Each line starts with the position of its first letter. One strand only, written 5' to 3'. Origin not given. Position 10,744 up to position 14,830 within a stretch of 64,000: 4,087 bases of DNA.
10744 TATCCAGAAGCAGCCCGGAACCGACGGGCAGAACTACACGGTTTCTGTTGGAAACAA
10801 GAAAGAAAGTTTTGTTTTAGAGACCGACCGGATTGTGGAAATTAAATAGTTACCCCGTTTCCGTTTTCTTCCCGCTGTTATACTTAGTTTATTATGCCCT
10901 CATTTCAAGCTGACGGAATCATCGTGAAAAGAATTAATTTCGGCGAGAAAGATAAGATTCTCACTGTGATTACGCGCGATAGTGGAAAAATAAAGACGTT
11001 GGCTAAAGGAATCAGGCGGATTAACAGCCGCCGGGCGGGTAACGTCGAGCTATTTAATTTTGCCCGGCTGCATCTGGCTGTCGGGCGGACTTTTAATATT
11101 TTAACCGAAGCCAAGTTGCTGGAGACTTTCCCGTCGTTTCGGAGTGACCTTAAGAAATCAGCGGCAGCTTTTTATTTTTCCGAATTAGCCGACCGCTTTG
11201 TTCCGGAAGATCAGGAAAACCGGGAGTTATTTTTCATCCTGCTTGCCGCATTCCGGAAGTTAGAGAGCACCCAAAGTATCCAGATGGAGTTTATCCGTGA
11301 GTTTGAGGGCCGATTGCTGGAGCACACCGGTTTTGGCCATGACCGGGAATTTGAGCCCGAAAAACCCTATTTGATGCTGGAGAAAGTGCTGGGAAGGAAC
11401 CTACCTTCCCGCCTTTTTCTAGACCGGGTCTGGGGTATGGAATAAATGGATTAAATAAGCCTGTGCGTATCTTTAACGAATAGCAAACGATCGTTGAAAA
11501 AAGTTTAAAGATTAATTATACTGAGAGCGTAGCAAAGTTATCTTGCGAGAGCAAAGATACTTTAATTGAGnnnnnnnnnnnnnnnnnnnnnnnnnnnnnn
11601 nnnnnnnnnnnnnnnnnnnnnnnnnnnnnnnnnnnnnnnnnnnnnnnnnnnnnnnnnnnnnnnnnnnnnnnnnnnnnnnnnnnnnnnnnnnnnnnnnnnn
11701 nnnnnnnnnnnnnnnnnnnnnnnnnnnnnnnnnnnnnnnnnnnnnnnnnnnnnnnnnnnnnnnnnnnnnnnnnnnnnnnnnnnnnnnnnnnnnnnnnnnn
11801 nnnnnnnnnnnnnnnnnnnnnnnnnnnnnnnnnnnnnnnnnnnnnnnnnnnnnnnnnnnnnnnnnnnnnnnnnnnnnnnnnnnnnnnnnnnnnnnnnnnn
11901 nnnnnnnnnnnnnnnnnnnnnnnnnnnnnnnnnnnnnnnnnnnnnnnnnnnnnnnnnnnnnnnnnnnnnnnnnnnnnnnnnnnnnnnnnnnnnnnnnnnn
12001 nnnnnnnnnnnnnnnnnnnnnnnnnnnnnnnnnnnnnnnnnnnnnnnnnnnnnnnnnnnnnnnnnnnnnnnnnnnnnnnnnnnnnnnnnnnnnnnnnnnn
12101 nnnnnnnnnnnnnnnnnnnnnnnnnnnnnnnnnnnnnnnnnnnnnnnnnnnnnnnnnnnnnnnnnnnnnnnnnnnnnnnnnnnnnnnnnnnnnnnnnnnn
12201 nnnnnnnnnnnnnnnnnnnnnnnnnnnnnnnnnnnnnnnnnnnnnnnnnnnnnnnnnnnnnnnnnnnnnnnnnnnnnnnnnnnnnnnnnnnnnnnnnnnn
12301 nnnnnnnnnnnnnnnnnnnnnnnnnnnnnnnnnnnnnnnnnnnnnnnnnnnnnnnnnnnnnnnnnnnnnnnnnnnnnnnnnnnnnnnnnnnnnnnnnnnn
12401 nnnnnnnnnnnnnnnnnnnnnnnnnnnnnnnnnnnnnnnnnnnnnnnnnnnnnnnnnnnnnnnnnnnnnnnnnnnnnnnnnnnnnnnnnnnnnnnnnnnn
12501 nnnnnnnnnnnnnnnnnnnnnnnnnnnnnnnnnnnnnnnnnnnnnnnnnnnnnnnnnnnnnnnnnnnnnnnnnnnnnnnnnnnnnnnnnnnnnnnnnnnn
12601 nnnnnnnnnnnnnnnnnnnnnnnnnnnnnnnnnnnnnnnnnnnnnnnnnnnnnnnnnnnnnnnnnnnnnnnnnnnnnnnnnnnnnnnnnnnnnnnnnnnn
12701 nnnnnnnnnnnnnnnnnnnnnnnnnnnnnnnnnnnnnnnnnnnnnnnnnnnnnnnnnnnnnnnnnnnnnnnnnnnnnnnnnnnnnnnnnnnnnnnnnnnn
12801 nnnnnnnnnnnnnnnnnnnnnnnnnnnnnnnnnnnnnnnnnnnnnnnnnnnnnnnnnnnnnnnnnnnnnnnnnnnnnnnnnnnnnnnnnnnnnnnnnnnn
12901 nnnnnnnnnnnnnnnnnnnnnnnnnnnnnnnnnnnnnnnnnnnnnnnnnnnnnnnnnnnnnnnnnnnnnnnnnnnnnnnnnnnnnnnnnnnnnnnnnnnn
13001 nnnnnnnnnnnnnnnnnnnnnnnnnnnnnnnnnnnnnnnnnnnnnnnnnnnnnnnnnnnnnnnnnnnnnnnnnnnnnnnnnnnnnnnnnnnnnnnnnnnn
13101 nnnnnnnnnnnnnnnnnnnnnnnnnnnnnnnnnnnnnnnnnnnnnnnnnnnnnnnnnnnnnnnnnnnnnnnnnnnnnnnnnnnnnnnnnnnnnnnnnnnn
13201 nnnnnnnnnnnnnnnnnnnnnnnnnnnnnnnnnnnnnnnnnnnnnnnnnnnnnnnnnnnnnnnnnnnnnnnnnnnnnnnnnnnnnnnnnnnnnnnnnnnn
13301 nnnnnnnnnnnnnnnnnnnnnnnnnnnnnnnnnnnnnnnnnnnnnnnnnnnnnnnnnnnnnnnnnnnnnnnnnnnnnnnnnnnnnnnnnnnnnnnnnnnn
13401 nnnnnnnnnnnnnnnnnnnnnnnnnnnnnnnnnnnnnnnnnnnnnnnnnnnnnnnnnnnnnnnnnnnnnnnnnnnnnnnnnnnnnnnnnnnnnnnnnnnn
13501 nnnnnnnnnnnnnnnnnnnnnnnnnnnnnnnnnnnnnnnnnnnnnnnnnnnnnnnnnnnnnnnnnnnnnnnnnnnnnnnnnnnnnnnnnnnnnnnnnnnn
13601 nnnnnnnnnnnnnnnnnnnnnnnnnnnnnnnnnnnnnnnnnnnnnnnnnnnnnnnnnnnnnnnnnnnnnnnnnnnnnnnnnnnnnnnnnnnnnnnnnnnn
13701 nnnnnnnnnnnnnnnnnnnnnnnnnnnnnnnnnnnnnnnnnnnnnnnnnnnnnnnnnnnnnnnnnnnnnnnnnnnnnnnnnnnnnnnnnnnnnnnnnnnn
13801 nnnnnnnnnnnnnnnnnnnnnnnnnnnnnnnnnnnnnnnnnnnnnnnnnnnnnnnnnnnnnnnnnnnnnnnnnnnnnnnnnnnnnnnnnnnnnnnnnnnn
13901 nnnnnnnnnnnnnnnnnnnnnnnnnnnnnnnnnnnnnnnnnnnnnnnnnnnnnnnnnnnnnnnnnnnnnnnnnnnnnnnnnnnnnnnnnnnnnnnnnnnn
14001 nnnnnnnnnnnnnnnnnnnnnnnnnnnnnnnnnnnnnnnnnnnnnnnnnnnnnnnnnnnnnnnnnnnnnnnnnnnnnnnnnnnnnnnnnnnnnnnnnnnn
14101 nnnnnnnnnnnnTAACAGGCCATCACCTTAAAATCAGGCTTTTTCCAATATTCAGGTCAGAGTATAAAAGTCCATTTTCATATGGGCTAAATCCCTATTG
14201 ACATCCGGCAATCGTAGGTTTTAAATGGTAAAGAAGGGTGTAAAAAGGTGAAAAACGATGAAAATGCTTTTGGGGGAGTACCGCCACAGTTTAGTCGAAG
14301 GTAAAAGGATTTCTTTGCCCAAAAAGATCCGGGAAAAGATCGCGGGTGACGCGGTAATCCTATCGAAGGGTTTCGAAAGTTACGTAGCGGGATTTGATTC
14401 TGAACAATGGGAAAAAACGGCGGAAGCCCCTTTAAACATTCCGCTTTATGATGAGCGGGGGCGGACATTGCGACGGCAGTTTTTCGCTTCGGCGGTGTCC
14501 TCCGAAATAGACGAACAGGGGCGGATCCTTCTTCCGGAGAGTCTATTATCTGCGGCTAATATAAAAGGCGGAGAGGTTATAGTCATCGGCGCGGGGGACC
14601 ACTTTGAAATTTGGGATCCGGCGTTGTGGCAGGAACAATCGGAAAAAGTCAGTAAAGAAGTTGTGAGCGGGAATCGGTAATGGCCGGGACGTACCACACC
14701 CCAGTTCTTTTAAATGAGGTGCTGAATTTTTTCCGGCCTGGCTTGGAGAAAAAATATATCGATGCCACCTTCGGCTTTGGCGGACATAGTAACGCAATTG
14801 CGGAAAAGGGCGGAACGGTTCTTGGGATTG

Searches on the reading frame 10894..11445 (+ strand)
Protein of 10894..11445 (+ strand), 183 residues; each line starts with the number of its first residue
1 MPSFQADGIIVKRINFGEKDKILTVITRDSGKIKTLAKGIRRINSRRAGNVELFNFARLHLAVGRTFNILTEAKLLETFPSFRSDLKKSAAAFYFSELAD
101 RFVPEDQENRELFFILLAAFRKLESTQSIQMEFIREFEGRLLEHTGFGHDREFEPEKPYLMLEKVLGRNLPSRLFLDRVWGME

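Call 70: search_protein_families(library=pfam, proteins=[window:10894-11445:+], max_evalue=0.0001)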
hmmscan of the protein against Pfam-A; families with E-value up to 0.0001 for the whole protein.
window:10894-11445:+ (183 aa): 2 families
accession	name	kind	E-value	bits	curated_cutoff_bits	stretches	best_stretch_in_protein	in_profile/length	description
PF11967.14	RecO_N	-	4.4e-18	65.5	27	1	1-79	1-80/80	Recombination protein O N terminal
PF02565.21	RecO_C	-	6.6e-14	52.4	22.1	1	83-149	1-66/157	Recombination protein O C terminal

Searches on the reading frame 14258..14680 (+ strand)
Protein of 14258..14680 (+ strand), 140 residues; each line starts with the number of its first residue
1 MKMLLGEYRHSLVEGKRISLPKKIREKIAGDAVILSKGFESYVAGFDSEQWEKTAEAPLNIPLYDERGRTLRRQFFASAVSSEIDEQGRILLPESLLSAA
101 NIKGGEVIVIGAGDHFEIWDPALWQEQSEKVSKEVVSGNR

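Call 7: search_protein_families(library=pfam, proteins=[window:14258-14680:+], max_evalue=0.001)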
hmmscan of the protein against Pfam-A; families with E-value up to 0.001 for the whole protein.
window:14258-14680:+ (140 aa): 1 family
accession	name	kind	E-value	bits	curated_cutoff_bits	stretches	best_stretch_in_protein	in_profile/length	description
PF02381.23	MraZ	-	1.2e-23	83.3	23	2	75-134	1-59/72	MraZ protein, putative antitoxin-like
